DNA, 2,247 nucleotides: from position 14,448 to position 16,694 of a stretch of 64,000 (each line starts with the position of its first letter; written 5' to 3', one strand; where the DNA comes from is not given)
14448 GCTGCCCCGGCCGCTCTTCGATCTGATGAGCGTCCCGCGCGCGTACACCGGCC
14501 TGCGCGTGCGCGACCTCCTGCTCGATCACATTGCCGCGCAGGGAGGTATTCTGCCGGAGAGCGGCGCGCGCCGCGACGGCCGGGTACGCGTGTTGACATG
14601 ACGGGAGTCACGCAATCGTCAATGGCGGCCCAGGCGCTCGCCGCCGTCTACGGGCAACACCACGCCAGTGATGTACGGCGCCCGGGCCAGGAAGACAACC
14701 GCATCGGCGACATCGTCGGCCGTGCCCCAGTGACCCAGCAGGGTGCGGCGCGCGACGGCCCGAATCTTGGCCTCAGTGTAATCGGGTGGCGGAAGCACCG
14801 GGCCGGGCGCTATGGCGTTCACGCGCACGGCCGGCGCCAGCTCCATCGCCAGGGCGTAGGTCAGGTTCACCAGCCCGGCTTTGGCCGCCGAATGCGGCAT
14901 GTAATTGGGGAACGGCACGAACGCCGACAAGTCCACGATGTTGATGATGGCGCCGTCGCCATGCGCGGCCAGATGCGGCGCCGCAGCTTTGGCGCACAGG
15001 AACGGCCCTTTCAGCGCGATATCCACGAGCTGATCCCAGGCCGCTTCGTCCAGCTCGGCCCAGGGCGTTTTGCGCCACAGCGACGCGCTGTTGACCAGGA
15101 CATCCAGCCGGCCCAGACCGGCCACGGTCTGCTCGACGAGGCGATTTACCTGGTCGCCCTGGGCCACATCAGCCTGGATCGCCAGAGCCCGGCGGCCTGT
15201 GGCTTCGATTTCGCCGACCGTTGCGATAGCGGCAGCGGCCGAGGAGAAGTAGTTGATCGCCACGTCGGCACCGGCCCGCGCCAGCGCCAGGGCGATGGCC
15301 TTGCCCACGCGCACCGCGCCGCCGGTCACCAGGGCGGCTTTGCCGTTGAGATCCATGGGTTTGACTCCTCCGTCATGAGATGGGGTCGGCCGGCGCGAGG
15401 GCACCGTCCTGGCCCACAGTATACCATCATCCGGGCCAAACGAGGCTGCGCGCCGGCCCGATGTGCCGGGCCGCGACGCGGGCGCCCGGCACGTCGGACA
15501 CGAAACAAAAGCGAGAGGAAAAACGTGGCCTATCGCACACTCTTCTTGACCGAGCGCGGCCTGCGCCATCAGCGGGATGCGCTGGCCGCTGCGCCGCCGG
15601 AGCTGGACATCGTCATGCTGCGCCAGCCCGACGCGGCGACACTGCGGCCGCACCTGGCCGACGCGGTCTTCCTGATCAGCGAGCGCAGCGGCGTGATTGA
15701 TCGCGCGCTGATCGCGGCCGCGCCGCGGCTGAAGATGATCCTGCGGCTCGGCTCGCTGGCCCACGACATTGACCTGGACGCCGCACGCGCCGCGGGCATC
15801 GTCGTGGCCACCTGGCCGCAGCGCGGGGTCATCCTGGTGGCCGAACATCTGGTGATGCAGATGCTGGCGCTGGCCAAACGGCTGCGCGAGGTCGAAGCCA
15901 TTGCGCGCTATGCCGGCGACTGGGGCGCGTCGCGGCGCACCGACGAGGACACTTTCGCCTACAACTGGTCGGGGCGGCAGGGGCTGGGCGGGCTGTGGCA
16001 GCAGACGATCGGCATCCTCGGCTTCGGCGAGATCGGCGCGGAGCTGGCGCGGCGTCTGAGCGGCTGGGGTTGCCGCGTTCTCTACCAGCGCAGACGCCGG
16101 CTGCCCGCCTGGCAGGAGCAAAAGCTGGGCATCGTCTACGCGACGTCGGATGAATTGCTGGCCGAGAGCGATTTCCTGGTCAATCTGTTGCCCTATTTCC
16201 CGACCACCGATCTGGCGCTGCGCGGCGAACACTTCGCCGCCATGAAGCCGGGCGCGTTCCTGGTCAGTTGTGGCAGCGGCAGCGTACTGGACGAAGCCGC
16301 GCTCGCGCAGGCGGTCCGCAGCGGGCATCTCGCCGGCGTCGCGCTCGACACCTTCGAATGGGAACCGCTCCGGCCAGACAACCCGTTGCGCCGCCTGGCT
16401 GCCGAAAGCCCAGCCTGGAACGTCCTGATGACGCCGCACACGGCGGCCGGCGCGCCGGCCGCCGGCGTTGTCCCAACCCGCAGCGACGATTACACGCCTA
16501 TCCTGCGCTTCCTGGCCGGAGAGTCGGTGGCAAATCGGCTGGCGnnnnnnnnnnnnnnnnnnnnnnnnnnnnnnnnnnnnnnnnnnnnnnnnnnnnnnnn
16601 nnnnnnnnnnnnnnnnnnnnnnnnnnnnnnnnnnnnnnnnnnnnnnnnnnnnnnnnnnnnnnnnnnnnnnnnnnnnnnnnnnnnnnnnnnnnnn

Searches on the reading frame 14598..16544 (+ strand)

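Call 17: search_protein_families(library=pfam, proteins=[window:14598-16544:+], max_evalue=0.00001)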
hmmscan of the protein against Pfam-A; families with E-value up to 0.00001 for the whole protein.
window:14598-16544:+ (649 aa): 3 families
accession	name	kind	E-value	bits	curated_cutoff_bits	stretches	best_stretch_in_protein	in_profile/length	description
PF02826.25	2-Hacid_dh_C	-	9.8e-41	139.5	25.1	1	420-616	2-178/178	D-isomer specific 2-hydroxyacid dehydrogenase, NAD binding domain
PF00389.36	2-Hacid_dh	-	3.1e-09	37.1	24.6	1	336-443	20-103/134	D-isomer specific 2-hydroxyacid dehydrogenase, catalytic domain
PF03446.21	NAD_binding_2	-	7e-06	26.6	21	0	470-575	1-109/161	NAD binding domain of 6-phosphogluconate dehydrogenase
